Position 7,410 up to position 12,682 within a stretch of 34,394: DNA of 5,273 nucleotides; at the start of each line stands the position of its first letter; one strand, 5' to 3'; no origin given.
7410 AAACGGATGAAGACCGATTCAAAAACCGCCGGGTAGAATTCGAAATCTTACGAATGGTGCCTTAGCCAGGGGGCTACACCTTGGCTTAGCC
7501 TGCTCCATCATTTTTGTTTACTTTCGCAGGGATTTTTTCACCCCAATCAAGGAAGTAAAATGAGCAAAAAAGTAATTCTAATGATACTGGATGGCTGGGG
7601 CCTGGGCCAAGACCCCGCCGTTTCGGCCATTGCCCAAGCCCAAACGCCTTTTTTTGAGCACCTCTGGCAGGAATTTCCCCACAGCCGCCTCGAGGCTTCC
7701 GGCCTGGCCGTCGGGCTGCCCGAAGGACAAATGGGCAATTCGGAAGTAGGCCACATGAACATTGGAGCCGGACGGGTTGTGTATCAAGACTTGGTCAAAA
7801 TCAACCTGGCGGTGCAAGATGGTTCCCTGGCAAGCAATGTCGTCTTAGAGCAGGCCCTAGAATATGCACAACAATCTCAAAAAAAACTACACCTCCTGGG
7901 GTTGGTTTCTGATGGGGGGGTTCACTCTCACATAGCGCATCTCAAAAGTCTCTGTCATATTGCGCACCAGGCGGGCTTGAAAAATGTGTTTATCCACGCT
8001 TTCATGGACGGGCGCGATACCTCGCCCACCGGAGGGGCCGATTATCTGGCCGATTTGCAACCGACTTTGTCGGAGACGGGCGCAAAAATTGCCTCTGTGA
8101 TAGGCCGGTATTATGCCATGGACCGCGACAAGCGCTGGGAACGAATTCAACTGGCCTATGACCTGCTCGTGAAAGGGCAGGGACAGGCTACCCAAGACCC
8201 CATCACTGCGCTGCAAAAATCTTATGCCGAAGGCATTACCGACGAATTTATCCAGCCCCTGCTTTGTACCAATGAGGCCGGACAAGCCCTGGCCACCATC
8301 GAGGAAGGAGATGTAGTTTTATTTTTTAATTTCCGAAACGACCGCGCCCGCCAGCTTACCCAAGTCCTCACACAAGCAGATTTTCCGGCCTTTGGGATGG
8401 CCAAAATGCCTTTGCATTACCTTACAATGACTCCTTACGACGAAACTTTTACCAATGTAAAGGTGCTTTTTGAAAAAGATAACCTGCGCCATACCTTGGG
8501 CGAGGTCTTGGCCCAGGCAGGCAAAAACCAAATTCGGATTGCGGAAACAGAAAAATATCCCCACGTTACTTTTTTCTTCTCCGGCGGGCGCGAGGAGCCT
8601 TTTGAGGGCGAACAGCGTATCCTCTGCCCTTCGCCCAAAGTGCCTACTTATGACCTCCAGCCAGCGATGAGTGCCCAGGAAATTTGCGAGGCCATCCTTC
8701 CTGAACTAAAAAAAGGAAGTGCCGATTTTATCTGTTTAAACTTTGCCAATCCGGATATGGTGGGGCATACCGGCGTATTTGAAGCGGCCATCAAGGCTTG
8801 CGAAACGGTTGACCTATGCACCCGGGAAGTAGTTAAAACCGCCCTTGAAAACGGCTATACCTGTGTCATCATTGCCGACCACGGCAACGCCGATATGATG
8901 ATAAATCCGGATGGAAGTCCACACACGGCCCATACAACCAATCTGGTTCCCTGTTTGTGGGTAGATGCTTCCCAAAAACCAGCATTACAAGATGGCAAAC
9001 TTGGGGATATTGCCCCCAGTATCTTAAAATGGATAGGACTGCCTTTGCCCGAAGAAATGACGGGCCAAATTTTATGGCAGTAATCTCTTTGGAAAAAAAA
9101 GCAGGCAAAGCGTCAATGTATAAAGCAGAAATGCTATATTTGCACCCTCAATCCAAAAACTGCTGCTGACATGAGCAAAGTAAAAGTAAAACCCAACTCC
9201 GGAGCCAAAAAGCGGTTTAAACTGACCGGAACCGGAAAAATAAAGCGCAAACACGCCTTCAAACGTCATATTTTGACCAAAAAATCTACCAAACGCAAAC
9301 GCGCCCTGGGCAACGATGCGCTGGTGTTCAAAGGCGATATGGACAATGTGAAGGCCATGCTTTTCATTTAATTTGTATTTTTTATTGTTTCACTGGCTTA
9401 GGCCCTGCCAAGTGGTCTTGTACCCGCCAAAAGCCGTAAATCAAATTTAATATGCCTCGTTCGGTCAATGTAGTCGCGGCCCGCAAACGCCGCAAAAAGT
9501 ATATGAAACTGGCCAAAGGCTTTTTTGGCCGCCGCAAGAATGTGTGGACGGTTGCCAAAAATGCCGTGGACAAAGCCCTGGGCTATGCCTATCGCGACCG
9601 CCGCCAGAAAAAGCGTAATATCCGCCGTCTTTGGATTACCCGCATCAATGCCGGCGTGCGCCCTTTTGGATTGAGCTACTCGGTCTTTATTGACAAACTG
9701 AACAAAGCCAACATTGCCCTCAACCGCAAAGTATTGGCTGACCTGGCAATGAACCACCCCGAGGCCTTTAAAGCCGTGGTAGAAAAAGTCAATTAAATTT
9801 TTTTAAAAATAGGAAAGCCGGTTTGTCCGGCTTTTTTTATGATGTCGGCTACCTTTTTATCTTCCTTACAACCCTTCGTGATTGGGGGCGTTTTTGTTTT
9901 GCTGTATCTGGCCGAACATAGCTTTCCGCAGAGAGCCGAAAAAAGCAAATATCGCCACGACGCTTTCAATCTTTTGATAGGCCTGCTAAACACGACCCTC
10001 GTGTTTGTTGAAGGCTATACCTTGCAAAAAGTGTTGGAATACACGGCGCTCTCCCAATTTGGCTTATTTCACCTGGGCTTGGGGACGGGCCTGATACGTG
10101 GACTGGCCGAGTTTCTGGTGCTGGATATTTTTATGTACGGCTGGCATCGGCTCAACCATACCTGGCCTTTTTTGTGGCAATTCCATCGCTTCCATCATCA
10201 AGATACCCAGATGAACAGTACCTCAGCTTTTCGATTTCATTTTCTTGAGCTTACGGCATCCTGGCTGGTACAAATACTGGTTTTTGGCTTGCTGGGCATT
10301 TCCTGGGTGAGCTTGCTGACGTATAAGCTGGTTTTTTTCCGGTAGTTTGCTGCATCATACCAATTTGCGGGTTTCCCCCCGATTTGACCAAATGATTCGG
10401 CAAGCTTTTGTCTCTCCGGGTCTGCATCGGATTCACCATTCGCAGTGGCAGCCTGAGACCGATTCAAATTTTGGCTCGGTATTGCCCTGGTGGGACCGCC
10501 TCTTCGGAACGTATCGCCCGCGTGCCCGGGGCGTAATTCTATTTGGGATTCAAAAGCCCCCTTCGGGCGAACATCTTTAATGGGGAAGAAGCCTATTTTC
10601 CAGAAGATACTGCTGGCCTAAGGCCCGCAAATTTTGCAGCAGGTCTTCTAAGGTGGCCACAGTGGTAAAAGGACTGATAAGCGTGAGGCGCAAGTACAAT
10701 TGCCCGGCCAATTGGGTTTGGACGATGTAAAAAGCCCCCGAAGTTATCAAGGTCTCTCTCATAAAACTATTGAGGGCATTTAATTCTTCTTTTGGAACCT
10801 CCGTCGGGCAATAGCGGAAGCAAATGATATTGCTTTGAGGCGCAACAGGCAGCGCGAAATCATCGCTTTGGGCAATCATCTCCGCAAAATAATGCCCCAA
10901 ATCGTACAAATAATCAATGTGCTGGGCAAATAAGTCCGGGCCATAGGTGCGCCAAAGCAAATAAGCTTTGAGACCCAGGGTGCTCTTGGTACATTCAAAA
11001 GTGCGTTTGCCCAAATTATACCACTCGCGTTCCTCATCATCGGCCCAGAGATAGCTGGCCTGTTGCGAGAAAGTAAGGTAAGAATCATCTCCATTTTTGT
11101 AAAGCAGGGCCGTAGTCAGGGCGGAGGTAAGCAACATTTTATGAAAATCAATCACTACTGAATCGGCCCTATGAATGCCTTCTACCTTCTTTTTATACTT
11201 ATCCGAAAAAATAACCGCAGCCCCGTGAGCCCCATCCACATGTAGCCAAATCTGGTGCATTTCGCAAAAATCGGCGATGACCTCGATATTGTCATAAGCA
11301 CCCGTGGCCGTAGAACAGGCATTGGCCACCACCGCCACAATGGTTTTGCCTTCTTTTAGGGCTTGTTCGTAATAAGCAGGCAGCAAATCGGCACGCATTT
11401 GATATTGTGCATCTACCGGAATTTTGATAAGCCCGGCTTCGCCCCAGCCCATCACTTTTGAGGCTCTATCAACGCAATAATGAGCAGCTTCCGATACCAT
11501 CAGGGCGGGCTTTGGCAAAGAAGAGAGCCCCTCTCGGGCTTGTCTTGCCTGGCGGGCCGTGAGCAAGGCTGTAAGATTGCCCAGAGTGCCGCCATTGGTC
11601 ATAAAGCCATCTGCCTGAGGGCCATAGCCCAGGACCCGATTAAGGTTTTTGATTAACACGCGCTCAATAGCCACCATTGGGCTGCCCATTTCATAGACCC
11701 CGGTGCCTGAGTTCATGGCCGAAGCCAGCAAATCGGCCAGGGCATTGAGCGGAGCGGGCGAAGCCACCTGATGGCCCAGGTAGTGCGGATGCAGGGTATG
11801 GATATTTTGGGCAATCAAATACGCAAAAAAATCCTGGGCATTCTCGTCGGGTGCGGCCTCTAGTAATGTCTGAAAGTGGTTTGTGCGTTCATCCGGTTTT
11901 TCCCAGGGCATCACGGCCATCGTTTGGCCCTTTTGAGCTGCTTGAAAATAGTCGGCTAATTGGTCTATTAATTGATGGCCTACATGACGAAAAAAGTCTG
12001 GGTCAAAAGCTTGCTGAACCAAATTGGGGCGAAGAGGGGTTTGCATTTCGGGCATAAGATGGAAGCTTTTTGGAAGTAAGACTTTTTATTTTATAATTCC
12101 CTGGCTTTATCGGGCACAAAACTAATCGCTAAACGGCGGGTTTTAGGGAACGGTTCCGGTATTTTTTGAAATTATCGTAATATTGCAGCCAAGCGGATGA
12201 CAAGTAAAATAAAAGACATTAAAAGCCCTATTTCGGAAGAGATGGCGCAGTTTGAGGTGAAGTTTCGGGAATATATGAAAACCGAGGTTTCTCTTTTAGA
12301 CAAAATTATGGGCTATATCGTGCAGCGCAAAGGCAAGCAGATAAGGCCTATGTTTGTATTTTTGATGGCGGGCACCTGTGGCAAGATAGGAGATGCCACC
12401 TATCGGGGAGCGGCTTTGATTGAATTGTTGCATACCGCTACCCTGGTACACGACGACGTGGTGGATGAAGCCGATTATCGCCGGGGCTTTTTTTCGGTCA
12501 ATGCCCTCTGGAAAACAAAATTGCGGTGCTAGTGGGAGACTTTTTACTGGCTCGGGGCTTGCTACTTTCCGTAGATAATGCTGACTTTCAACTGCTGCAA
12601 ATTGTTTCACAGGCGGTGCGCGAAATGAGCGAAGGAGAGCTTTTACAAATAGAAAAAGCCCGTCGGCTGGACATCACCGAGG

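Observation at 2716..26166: At least ten genes are broken by single-base frameshifts, nearly all in homopolymer runs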

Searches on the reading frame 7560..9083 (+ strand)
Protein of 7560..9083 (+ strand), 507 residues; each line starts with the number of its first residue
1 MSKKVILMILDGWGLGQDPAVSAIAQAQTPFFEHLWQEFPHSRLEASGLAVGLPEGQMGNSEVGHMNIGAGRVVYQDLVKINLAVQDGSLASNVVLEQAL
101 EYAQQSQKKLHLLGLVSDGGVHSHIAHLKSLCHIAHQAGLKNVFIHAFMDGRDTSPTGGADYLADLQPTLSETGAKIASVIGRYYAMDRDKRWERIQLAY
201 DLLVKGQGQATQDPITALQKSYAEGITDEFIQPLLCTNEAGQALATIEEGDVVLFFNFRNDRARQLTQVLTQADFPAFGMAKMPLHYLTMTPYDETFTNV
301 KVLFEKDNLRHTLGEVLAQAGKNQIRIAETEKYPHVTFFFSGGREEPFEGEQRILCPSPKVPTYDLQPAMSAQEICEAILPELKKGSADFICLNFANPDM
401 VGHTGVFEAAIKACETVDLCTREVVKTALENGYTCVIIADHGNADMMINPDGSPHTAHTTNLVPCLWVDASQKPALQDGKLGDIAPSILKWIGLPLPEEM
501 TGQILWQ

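Call 7: find_encoding_contigs(protein=window:7560-9083:+, flank=10000, max_places=10)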
Protein window:7560-9083:+ (507 aa): no gene with exactly this product is on record in the collection.

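Call 9: find_related_loci(query=window:7560-9083:+, collection=genome_contigs, flank=10000)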
Query window:7560-9083:+ (507 aa) in genome_contigs; peptide patterns used: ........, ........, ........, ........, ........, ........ (x = any residue, [..] = any of these).
600 stretches matched a pattern (row limit reached: there are more); 600 encode a relative of the query (tblastn E <= 1e-3); the best 80 are kept; 80 distinct loci.
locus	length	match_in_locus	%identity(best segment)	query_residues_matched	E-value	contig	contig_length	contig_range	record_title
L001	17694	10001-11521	70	1-507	0e+0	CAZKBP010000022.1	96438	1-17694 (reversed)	MAG TPA_asm: uncultured Cytophagaceae bacterium isolate SRP128890_co1_134 genome assembly, contig: NODE_328_length_96438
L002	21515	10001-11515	68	1-505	0e+0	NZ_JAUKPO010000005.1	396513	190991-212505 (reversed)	Rhodocytophaga aerolata strain KACC 12507 NODE_5_length_396513_cov_87.103348, whole genome shotgun sequence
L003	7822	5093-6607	65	1-505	0e+0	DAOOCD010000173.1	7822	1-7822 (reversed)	MAG TPA_asm: Cyclobacteriaceae bacterium isolate AMR_MDS_4027 NODE_8774_length_7822_cov_6.658684, whole genome shotgun s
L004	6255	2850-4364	66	1-505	0e+0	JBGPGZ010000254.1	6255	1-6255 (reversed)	MAG: Cyclobacteriaceae bacterium isolate OBJ_0618_7090110_370 k141_11724993_length_6255_cov_13.0000, whole genome shotgu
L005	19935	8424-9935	66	1-505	0e+0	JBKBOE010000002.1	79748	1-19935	MAG: Cyclobacteriaceae bacterium isolate 21H_026.bin.29 NODE_2_length_79748_cov_6.088250, whole genome shotgun sequence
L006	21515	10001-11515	65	1-505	0e+0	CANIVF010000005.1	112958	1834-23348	MAG: Bacteroidetes bacterium isolate RH-18aug17-329 genome assembly, contig: RH-18aug17-C307, whole genome shotgun seque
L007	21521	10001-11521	64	1-507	0e+0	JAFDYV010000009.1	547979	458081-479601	MAG: Bacteroidetes bacterium isolate SZAS-64 BACT-TMP-16__9__length-547979, whole genome shotgun sequence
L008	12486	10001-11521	65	1-507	0e+0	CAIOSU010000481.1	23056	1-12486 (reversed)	uncultured bacterium isolate Loclat_bin-14753 genome assembly, contig: bin-14753:481/533, whole genome shotgun sequence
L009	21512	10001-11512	62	1-505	0e+0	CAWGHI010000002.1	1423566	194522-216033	MAG: uncultured Flavobacteriaceae bacterium isolate MFD01721.bin.2.122 genome assembly, contig: contig_2402, whole genom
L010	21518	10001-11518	64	1-502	0e+0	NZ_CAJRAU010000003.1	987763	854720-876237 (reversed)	Dyadobacter linearis strain CECT 9623, whole genome shotgun sequence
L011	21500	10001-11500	64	1-505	0e+0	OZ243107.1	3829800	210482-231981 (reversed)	MAG: Owenweeksia sp. isolate 26eab29c-8eb0-4f4d-a16a-92e4b856c0c0 genome assembly, chromosome: 1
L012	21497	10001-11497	63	1-501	0e+0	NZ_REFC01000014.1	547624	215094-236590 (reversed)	Ulvibacter antarcticus strain DSM 23424 Ga0170448_104, whole genome shotgun sequence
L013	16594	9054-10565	63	1-505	0e+0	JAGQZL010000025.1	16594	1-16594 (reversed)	MAG: Allomuricauda sp. isolate HKST-UBA90 NODE_25_length_16594_cov_2.795181, whole genome shotgun sequence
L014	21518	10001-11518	64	1-502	0e+0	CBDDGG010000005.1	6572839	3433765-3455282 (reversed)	MAG: Dyadobacter sp. isolate 8797f1dd-3b3a-45a1-a630-87edde457db1 genome assembly, contig: contig_4, whole genome shotgu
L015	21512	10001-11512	62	1-505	0e+0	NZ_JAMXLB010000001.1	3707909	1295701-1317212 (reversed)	Flavobacterium sp. NRK F7 Scaffold_1, whole genome shotgun sequence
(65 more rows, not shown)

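Call 20: list_cluster_members(proteins=[P0001, window:7560-9083:+, window:2820-5201:-, window:5394-6326:+, window:9839-10345:+, window:12526-13170:+, window:15066-16334:+, window:27186-28964:+, window:30768-33956:+, window:18298-19365:+])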
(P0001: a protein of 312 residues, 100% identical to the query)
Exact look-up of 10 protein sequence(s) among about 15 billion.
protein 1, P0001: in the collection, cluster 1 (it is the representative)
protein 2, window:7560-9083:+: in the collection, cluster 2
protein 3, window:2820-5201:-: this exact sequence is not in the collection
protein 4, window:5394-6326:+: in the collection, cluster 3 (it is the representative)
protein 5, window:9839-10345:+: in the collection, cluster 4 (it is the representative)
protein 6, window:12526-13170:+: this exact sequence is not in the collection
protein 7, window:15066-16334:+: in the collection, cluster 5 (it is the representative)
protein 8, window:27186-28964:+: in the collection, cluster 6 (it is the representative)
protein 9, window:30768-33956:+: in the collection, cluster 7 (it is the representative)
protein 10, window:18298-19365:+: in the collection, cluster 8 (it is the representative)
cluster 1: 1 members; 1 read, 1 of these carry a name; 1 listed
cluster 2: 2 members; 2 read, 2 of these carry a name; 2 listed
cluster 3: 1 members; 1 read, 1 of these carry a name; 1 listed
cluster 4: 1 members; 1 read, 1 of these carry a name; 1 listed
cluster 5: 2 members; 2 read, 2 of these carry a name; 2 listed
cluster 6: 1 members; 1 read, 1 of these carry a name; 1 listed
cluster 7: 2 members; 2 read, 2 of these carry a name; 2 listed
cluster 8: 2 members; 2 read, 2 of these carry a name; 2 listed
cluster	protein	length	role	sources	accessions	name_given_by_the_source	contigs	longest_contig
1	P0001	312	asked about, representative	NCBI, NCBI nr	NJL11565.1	MAG: mechanosensitive ion channel [Microscillaceae bacterium] | mechanosensitive ion channel [Microscillaceae bacterium]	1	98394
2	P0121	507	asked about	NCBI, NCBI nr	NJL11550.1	MAG: 2,3-bisphosphoglycerate-independent phosphoglycerate mutase [Microscillaceae ... | 2,3-bisphosphoglycerate-independent phosphoglycerate mutase [Microscillaceae bacterium]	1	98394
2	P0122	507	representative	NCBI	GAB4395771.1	MAG: 2,3-bisphosphoglycerate-independent phosphoglycerate mutase [Microscillaceae ...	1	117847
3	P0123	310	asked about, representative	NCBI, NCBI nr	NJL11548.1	MAG: hypothetical protein HC913_00020 [Microscillaceae bacterium] | hypothetical protein [Microscillaceae bacterium]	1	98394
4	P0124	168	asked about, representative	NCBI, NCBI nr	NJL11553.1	MAG: hypothetical protein HC913_00045 [Microscillaceae bacterium] | hypothetical protein [Microscillaceae bacterium]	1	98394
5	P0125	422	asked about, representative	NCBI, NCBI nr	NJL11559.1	MAG: S8 family serine peptidase [Microscillaceae bacterium] | S8 family serine peptidase [Microscillaceae bacterium]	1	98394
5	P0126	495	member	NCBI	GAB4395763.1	MAG: S8 family serine peptidase [Microscillaceae bacterium]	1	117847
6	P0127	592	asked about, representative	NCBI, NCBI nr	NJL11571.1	MAG: 30S ribosomal protein S1 [Microscillaceae bacterium] | 30S ribosomal protein S1 [Microscillaceae bacterium]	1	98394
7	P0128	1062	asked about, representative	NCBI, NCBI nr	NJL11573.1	MAG: TAT-variant-translocated molybdopterin oxidoreductase [Microscillaceae bacterium] | TAT-variant-translocated molybdopterin oxidoreductase [Microscillaceae bacterium]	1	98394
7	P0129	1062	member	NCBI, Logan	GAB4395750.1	MAG: TAT-variant-translocated molybdopterin oxidoreductase [Microscillaceae bacterium]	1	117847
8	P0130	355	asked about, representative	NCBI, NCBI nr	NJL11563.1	MAG: magnesium/cobalt transporter CorA [Microscillaceae bacterium] | magnesium/cobalt transporter CorA [Microscillaceae bacterium]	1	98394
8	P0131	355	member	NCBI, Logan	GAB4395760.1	MAG: magnesium/cobalt transporter CorA [Microscillaceae bacterium]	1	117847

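Call 23: find_encoding_contigs(protein=P0126, flank=10000, max_places=6)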
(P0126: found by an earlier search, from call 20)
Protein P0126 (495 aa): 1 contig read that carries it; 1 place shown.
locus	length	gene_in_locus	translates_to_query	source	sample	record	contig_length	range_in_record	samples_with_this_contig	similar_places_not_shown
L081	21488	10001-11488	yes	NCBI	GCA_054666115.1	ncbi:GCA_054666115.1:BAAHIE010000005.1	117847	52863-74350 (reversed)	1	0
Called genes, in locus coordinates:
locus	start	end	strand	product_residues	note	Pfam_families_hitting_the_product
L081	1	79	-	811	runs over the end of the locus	PF02190:LON_substr_bdg, PF00004:AAA, PF07724:AAA_2 (faint), PF07728:AAA_5, PF22667:Lon_lid, PF05362:Lon_C, PF13541:ChlI (weak)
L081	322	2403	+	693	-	PF07676:PD40 (faint), PF00691:OmpA, PF05359:DUF748 (faint)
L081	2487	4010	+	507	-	PF01676:Metalloenzyme, PF06415:iPGM_N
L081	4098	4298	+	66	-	PF01632:Ribosomal_L35p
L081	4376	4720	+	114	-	PF00453:Ribosomal_L20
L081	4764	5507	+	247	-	PF04116:FA_hydroxylase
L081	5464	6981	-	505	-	PF00282:Pyridoxal_deC, PF01212:Beta_elim_lyase (weak)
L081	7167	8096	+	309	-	PF00348:polyprenyl_synt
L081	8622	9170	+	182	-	-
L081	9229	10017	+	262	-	-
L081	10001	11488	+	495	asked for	PF00082:Peptidase_S8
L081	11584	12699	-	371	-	PF03150:CCP_MauG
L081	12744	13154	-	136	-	PF23025:YbjQ_2 (weak), PF01906:YbjQ_1 (weak)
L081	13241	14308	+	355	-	PF01544:CorA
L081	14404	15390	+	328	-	PF20030:bpMoxR, PF07726:AAA_3, PF07728:AAA_5, PF17863:AAA_lid_2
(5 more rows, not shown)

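Call 26: find_encoding_contigs(protein=P0122, flank=10000, max_places=3)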
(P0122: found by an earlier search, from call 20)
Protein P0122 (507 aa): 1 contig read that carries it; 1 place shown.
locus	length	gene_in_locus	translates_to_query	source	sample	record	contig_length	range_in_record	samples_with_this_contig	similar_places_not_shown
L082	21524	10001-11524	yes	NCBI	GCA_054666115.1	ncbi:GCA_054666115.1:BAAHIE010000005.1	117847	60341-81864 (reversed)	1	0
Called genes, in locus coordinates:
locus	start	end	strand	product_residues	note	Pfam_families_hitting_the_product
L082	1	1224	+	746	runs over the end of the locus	PF02518:HATPase_c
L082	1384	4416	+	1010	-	PF14559:TPR_19 (faint)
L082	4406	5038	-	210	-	-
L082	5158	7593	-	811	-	PF02190:LON_substr_bdg, PF00004:AAA, PF07724:AAA_2 (faint), PF07728:AAA_5, PF22667:Lon_lid, PF05362:Lon_C, PF13541:ChlI (weak)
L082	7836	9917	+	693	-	PF07676:PD40 (faint), PF00691:OmpA, PF05359:DUF748 (faint)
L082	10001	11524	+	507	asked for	PF01676:Metalloenzyme, PF06415:iPGM_N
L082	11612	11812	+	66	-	PF01632:Ribosomal_L35p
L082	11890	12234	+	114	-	PF00453:Ribosomal_L20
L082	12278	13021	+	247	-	PF04116:FA_hydroxylase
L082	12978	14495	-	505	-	PF00282:Pyridoxal_deC, PF01212:Beta_elim_lyase (weak)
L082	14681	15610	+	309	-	PF00348:polyprenyl_synt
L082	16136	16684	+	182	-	-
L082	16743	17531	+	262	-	-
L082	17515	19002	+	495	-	PF00082:Peptidase_S8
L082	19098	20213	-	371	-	PF03150:CCP_MauG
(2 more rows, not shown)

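Call 27: find_encoding_contigs(protein=P0129, flank=10000, max_places=5)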
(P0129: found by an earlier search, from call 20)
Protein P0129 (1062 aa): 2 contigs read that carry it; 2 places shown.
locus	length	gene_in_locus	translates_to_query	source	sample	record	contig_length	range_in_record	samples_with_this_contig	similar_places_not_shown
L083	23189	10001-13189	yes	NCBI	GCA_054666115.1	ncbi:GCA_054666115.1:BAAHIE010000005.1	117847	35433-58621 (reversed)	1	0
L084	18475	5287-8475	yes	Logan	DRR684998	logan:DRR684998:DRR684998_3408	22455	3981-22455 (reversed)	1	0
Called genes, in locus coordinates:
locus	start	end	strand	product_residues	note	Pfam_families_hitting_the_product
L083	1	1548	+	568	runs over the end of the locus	PF00924:MS_channel_2nd, PF00027:cNMP_binding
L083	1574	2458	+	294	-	-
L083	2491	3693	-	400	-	-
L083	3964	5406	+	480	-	PF00743:FMO-like, PF07992:Pyr_redox_2 (weak), PF13434:Lys_Orn_oxgnase (faint), PF13450:NAD_binding_8, PF13738:Pyr_redox_3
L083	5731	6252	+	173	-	PF01844:HNH, PF14279:HNH_5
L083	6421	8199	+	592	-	PF00575:S1 (weak), PF13509:S1_2 (faint), PF00575:S1, PF21710:Spt6_S1 (faint), PF00575:S1, PF23459:S1_RRP5 (weak), PF00575:S1 (weak)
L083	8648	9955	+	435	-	PF02085:Cytochrom_CIII (faint), PF13442:Cytochrome_CBB3 (weak), PF14537:Cytochrom_c3_2 (faint), PF22113:Mtrc-MtrF_II-IV_dom (faint), PF00034:Cytochrom_C, PF14522:Cytochrome_C7 (weak)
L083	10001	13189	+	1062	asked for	PF13183:Fer4_8 (faint), PF12837:Fer4_6 (faint), PF12838:Fer4_7, PF13247:Fer4_11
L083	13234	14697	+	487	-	PF03916:NrfD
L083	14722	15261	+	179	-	PF11821:ActD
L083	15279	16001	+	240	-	PF00034:Cytochrom_C, PF13442:Cytochrome_CBB3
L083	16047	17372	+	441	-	-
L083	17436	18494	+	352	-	PF02790:COX2_TM, PF00116:COX2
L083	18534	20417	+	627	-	PF00115:COX1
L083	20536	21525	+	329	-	PF02628:COX15-CtaA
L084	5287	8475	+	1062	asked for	PF13183:Fer4_8 (faint), PF12837:Fer4_6 (faint), PF12838:Fer4_7, PF13247:Fer4_11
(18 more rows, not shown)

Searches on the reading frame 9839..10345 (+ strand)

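Call 6: search_protein_families(library=pfam, proteins=[window:9839-10345:+], max_evalue=0.01)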
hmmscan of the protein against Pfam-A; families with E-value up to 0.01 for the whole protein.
window:9839-10345:+ (168 aa): 1 family
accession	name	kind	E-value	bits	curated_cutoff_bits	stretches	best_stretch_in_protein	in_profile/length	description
PF04116.19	FA_hydroxylase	-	2.8e-12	47.6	31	1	92-163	5-76/132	Fatty acid hydroxylase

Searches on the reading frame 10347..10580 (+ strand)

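Call 6: search_protein_families(library=pfam, proteins=[window:10347-10580:+], max_evalue=0.01)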
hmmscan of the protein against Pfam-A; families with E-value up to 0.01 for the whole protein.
window:10347-10580:+ (77 aa): 1 family
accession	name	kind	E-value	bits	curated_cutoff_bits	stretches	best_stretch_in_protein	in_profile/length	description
PF04116.19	FA_hydroxylase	-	2e-09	38.4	31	1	2-55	85-132/132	Fatty acid hydroxylase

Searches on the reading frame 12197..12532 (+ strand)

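Call 6: search_protein_families(library=pfam, proteins=[window:12197-12532:+], max_evalue=0.01)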
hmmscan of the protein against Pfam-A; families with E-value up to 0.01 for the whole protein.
window:12197-12532:+ (111 aa): 1 family
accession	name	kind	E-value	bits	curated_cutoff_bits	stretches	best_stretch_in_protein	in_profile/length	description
PF00348.22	polyprenyl_synt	-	5e-21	75.5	27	1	33-108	3-81/251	Polyprenyl synthetase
